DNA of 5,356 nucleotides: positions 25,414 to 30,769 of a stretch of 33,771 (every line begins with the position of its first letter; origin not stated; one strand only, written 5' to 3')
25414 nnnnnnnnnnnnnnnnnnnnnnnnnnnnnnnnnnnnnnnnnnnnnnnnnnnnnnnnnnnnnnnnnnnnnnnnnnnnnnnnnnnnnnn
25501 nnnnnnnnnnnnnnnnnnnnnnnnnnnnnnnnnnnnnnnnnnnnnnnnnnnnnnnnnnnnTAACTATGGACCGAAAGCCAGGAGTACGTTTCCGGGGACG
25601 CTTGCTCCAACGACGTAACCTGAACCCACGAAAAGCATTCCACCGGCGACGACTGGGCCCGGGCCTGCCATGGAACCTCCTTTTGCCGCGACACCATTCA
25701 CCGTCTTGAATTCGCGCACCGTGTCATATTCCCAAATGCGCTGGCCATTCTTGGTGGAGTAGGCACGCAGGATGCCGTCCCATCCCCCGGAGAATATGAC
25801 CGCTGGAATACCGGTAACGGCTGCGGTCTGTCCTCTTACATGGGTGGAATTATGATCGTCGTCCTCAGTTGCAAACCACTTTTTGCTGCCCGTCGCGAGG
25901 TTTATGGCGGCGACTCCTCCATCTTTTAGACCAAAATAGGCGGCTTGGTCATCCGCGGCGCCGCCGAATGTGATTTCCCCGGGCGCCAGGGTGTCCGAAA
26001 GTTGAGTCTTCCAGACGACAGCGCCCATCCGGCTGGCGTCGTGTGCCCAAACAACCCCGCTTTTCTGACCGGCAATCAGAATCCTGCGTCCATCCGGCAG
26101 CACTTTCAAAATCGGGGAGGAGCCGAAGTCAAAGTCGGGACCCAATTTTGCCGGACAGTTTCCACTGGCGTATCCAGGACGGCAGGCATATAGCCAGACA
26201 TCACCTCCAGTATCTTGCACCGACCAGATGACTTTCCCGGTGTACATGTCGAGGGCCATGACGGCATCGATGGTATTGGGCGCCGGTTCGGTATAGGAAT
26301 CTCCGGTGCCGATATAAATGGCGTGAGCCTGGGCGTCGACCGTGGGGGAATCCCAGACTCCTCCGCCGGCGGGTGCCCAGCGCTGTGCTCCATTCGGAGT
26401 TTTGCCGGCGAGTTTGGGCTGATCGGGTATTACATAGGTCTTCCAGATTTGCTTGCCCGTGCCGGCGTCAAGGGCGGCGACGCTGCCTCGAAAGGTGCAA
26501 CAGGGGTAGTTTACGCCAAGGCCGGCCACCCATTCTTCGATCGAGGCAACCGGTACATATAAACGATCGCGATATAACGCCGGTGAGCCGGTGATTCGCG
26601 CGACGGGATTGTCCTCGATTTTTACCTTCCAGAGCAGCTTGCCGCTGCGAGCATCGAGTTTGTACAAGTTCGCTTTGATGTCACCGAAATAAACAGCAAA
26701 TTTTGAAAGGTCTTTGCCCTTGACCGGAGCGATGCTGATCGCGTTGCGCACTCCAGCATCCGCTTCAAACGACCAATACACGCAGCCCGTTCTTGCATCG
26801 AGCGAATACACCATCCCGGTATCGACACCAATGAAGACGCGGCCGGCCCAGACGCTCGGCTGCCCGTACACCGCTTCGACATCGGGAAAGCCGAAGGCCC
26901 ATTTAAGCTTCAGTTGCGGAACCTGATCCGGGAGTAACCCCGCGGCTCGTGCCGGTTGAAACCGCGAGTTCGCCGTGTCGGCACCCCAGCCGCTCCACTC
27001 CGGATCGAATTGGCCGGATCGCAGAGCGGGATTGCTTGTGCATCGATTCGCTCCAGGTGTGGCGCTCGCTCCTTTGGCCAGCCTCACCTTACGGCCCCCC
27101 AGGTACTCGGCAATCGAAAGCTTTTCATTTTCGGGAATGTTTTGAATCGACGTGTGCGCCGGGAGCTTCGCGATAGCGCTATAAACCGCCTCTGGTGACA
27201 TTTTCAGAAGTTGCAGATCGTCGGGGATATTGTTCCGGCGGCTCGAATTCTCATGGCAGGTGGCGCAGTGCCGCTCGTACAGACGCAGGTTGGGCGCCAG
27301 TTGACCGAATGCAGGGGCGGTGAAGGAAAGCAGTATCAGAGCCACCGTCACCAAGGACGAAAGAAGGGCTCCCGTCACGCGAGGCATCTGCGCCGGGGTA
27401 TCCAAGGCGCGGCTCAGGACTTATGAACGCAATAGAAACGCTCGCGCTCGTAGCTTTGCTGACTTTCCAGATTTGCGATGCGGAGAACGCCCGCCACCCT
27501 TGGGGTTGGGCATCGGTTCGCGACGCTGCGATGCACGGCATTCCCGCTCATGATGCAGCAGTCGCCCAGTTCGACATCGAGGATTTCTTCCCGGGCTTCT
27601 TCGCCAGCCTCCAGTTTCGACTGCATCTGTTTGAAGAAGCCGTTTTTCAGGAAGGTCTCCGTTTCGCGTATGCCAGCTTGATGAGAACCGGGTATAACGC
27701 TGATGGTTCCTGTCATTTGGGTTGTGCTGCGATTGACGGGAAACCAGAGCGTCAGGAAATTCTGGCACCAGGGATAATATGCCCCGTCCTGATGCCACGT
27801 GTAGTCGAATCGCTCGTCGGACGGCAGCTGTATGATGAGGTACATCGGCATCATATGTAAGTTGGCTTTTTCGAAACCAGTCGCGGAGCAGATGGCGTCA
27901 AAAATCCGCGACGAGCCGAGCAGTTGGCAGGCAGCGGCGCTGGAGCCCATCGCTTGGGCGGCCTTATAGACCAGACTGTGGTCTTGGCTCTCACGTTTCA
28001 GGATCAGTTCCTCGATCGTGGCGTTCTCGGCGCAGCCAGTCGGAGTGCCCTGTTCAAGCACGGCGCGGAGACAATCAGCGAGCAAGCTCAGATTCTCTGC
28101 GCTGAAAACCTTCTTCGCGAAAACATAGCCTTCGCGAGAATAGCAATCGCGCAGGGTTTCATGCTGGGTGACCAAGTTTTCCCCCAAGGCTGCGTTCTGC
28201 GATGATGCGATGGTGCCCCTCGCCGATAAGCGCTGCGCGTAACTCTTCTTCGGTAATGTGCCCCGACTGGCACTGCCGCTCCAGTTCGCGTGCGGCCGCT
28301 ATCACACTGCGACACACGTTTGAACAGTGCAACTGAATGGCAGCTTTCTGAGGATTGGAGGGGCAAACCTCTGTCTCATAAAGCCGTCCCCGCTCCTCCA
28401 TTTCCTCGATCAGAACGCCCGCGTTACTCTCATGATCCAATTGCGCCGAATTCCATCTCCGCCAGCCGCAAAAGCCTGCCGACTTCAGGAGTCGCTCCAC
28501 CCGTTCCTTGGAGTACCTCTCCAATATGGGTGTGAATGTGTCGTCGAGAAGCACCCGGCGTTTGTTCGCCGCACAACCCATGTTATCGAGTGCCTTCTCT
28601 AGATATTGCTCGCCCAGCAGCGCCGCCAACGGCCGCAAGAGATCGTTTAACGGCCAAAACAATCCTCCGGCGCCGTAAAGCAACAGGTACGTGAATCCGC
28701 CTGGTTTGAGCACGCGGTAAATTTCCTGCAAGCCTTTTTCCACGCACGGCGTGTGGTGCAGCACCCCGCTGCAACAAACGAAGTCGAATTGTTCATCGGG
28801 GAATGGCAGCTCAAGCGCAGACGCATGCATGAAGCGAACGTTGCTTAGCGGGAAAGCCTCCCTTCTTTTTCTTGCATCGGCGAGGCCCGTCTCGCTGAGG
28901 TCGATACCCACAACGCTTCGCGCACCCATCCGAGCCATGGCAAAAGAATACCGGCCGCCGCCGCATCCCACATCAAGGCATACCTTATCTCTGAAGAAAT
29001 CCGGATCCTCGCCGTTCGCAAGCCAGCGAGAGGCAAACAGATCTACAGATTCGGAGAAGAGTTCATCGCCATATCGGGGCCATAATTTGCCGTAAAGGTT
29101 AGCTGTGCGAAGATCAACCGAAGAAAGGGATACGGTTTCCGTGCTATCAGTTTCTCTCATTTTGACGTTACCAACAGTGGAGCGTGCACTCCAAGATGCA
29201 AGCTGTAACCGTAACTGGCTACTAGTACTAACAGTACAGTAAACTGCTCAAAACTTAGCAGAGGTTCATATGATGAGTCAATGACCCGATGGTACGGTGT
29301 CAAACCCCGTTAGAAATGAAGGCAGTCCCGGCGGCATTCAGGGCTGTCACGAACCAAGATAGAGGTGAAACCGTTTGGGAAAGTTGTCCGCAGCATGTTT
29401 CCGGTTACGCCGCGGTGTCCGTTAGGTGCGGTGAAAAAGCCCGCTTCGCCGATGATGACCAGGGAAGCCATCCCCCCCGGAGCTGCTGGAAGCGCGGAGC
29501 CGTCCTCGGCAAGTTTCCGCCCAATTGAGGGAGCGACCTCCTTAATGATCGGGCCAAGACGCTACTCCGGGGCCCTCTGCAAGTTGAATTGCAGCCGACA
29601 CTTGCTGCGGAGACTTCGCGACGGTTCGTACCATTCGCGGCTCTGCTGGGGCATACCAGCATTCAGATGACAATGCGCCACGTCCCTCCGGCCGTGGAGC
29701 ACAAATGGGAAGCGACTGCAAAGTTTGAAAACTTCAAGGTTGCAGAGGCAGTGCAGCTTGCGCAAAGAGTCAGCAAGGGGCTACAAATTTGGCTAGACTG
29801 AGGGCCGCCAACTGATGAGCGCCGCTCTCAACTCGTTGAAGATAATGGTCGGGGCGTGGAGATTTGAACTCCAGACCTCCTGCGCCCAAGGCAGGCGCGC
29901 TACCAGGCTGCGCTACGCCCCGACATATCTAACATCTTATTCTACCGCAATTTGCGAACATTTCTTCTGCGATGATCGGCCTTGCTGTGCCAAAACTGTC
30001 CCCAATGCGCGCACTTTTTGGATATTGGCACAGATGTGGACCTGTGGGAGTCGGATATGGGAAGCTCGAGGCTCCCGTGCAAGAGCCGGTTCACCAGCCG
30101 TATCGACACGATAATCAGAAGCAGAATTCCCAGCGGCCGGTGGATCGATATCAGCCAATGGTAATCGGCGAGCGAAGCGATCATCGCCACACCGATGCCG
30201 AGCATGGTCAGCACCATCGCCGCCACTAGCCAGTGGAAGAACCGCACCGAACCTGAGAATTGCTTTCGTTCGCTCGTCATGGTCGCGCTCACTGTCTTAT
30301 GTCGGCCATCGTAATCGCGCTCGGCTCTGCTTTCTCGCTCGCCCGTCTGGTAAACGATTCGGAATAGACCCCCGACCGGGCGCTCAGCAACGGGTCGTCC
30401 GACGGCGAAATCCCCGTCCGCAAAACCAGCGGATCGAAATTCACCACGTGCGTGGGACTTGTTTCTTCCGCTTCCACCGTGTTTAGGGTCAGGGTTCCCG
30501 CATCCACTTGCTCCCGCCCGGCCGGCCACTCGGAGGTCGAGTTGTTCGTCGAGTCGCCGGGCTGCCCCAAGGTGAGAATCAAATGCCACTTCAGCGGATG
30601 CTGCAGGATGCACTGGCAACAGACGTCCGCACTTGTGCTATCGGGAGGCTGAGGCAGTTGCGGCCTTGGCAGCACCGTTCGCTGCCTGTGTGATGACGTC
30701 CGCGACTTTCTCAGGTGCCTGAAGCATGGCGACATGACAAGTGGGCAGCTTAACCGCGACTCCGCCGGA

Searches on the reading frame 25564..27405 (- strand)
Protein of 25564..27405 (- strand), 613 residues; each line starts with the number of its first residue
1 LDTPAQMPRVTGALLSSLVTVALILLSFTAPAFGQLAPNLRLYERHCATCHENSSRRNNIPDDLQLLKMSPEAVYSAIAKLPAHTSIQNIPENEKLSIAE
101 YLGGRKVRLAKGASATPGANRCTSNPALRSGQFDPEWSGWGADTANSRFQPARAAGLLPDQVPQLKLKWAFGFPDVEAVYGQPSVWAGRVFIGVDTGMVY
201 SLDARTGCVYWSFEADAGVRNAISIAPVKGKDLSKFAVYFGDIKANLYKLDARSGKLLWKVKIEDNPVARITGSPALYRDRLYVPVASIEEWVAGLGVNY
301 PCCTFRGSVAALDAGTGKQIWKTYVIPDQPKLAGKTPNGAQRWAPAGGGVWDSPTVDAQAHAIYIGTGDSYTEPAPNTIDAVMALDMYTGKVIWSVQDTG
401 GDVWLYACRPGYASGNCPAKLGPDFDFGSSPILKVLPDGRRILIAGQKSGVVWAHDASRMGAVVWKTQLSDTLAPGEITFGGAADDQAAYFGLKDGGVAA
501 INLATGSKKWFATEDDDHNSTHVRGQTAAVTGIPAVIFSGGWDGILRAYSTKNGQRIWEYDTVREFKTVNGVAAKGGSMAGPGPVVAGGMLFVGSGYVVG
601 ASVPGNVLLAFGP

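Call 23: search_protein_families(library=pfam, proteins=[window:25564-27405:-], max_evalue=0.001)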
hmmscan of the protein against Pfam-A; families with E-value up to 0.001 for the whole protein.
window:25564-27405:- (613 aa): 4 families
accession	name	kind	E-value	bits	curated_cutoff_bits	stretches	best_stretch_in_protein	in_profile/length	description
PF13360.13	PQQ_2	-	5e-27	95.5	27.6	2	183-327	29-147/233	Outer membrane protein assembly factor BamB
PF01011.28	PQQ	-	1.3e-21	77.4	26.7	1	137-406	1-294/595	Glucose/ethanol/alcohol dehydrogenase, beta-propeller domain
PF13570.13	Beta-prop_ACSF4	-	5.2e-21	75.8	133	2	188-322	62-170/329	Beta-alanine-activating enzyme, beta-propeller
PF25293.1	Beta-prop_EMC1_N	-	0.00021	21.5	34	0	498-562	43-103/219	EMC1 N-terminal beta-propeller domain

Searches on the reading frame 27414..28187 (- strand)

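Call 23: search_protein_families(library=pfam, proteins=[window:27414-28187:-], max_evalue=0.001)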
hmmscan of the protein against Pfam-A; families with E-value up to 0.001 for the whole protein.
window:27414-28187:- (257 aa): 1 family
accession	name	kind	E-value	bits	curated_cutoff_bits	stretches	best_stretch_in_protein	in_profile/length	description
PF05721.19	PhyH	-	4.7e-17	63.4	22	1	16-231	1-212/213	Phytanoyl-CoA dioxygenase (PhyH)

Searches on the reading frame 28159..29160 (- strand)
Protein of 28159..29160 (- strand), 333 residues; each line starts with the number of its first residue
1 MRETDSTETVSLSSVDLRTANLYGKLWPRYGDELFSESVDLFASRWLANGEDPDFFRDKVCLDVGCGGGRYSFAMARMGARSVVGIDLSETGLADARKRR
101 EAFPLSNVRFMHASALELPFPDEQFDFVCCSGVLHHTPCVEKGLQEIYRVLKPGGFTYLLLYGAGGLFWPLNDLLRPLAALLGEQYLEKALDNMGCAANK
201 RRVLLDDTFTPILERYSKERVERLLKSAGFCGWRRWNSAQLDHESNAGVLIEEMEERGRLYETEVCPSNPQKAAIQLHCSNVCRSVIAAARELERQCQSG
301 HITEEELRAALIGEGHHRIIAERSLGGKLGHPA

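Call 23: search_protein_families(library=pfam, proteins=[window:28159-29160:-], max_evalue=0.001)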
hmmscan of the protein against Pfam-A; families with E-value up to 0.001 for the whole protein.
window:28159-29160:- (333 aa): 13 families
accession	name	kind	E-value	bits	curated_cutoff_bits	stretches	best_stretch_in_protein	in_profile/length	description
PF08241.18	Methyltransf_11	-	3.8e-29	101.6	21.2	1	62-158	1-94/95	Methyltransferase domain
PF13649.12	Methyltransf_25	-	2.1e-27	96.1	27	1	62-155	2-97/97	Methyltransferase domain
PF13847.12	Methyltransf_31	-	1.7e-23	83.4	27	1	59-157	5-107/145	Methyltransferase domain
PF08242.18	Methyltransf_12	-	6.1e-21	75.4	30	1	62-156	1-97/98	Methyltransferase domain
PF01209.24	Ubie_methyltran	-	8.3e-18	65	20.1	1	59-160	49-152/233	ubiE/COQ5 methyltransferase family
PF13489.12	Methyltransf_23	-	1.4e-14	54.6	27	1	55-230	20-159/164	Methyltransferase domain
PF08003.17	Methyltransf_9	-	4.8e-08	32.8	23.8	1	57-155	115-213/315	Protein of unknown function (DUF1698)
PF06325.19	PrmA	-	1.6e-06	28.3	22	1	59-156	163-255/296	Ribosomal protein L11 methyltransferase (PrmA)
PF02390.23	Methyltransf_4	-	1.5e-05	25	24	1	59-117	3-62/173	Putative methyltransferase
PF01728.25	FtsJ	-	1.7e-05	25.3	24.1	1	57-132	21-99/181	FtsJ-like methyltransferase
PF05175.20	MTS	-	8.4e-05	22.7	23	1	47-131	23-105/170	Methyltransferase small domain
PF24675.1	NpmA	-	0.00015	21.6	60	1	58-119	24-90/214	16S rRNA (adenine(1408)-N(1))-methyltransferase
PF03141.22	Methyltransf_29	-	0.00042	19.5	23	1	59-157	119-215/506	Putative S-adenosyl-L-methionine-dependent methyltransferase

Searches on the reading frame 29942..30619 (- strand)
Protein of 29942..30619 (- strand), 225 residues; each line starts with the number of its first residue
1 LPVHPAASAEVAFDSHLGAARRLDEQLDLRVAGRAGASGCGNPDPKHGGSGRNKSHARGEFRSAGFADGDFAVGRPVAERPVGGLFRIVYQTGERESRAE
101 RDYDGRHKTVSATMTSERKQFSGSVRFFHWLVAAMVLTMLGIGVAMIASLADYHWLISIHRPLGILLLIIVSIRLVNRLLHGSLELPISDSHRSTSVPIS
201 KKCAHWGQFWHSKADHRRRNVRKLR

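Call 23: search_protein_families(library=pfam, proteins=[window:29942-30619:-], max_evalue=0.001)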
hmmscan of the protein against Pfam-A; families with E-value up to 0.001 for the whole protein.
window:29942-30619:- (225 aa): 1 family
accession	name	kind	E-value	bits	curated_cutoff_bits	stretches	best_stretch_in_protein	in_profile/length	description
PF01292.26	Ni_hydr_CYTB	-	1.7e-07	31.6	30.1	1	121-213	2-91/179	Prokaryotic cytochrome b561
